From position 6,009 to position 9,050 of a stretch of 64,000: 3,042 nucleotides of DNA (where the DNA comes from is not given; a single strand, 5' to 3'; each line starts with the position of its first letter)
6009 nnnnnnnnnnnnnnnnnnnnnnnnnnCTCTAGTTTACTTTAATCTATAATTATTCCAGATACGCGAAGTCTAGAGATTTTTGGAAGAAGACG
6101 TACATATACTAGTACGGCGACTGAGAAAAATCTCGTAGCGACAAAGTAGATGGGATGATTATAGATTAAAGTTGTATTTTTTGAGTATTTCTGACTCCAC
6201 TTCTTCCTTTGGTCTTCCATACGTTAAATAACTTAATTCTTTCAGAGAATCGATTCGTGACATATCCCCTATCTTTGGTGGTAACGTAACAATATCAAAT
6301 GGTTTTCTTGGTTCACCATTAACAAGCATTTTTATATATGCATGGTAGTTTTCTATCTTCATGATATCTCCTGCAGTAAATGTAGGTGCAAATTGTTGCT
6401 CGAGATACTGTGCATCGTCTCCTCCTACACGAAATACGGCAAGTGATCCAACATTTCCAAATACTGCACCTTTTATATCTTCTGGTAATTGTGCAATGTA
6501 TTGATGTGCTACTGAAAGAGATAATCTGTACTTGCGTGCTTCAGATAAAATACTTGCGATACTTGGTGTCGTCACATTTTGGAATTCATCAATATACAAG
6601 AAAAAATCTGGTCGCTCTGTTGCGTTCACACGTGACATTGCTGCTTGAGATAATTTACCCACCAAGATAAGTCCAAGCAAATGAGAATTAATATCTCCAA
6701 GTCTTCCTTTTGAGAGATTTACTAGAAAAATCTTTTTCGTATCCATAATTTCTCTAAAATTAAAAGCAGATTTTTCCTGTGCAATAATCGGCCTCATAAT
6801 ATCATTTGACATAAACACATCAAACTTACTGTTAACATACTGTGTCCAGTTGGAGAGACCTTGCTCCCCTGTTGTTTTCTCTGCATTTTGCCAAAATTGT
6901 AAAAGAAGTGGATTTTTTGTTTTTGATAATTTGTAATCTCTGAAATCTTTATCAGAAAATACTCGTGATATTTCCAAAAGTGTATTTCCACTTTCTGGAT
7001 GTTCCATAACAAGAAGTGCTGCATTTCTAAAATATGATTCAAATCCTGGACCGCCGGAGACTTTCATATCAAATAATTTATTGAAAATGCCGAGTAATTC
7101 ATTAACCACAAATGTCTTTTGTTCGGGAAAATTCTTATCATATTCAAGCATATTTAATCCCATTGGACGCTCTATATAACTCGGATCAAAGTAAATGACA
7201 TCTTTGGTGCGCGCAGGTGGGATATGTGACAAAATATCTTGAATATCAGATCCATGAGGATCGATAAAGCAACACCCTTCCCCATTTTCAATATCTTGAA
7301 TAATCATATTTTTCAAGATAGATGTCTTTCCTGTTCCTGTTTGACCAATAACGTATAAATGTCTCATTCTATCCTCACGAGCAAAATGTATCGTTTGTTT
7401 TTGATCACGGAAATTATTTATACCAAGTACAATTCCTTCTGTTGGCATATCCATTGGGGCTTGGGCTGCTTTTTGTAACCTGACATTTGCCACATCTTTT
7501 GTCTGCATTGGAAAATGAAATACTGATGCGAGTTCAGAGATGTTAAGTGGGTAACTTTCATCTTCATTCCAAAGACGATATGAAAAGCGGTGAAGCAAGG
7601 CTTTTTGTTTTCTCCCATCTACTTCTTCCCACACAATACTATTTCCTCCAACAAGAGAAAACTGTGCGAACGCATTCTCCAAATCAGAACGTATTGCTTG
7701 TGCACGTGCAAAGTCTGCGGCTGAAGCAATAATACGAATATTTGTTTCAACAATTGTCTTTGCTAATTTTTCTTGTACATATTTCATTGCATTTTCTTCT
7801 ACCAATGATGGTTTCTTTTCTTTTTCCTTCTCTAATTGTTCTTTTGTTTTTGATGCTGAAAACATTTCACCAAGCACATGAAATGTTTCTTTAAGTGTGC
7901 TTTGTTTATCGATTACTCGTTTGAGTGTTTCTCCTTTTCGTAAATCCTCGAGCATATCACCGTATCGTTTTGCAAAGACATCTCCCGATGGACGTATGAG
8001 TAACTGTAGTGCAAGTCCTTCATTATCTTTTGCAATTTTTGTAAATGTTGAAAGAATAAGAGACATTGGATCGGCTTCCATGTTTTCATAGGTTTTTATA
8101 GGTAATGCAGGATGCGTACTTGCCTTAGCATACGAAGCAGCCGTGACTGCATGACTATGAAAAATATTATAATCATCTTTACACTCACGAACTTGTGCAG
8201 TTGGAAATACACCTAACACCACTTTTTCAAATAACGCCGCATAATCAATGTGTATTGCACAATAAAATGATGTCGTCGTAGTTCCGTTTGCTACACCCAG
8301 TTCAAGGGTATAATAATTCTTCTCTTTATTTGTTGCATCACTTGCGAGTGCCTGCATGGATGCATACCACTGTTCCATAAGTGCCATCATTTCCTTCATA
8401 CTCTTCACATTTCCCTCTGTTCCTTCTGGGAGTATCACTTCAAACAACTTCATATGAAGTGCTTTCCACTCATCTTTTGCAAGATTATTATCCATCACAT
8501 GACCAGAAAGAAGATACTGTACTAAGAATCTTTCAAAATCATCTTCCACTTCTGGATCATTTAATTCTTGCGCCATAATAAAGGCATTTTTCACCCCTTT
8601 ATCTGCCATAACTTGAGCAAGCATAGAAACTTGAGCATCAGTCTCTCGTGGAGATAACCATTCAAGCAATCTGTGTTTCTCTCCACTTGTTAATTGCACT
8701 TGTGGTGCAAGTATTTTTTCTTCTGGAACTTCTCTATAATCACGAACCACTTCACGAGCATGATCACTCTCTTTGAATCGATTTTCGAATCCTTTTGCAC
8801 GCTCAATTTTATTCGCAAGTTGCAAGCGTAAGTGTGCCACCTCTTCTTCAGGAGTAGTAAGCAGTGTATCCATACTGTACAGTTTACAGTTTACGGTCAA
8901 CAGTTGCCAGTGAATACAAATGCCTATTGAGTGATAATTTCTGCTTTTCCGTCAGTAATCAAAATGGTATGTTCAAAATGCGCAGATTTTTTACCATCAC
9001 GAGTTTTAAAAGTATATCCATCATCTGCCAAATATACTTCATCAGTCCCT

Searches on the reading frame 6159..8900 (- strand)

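Call 90: search_protein_families(library=pfam, proteins=[window:6159-8900:-], max_evalue=0.01)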
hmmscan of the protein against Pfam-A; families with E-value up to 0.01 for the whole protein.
window:6159-8900:- (913 aa): 9 families
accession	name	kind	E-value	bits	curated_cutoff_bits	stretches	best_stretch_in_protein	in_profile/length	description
PF10412.15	TrwB_AAD_bind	-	1.4e-05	24.6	20.5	1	504-553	7-56/387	Type IV secretion-system coupling protein DNA-binding domain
PF12696.13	TraG-D_C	-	5e-05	23.7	22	1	768-824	4-65/126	TraM recognition site of TraD and TraG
PF20720.3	nSTAND3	-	0.00015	21.9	27.2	1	513-572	18-72/155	Novel STAND NTPase 3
PF13401.12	AAA_22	-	0.00046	20.9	27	0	513-560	6-54/130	AAA domain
PF14308.11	DnaJ-X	-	0.00097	19.1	29.4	1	323-389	75-141/203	X-domain of DnaJ-containing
PF01580.24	FtsK_SpoIIIE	-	0.002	18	24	0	496-534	22-61/221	FtsK/SpoIIIE family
PF01935.23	DUF87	-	0.0073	16.9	23.2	0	513-550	24-62/220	Helicase HerA, central domain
PF13245.12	AAA_19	-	0.0087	16.7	25.1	0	513-535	12-34/134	AAA domain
PF06745.19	ATPase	-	0.0092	15.8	26.6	0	513-546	20-54/231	KaiC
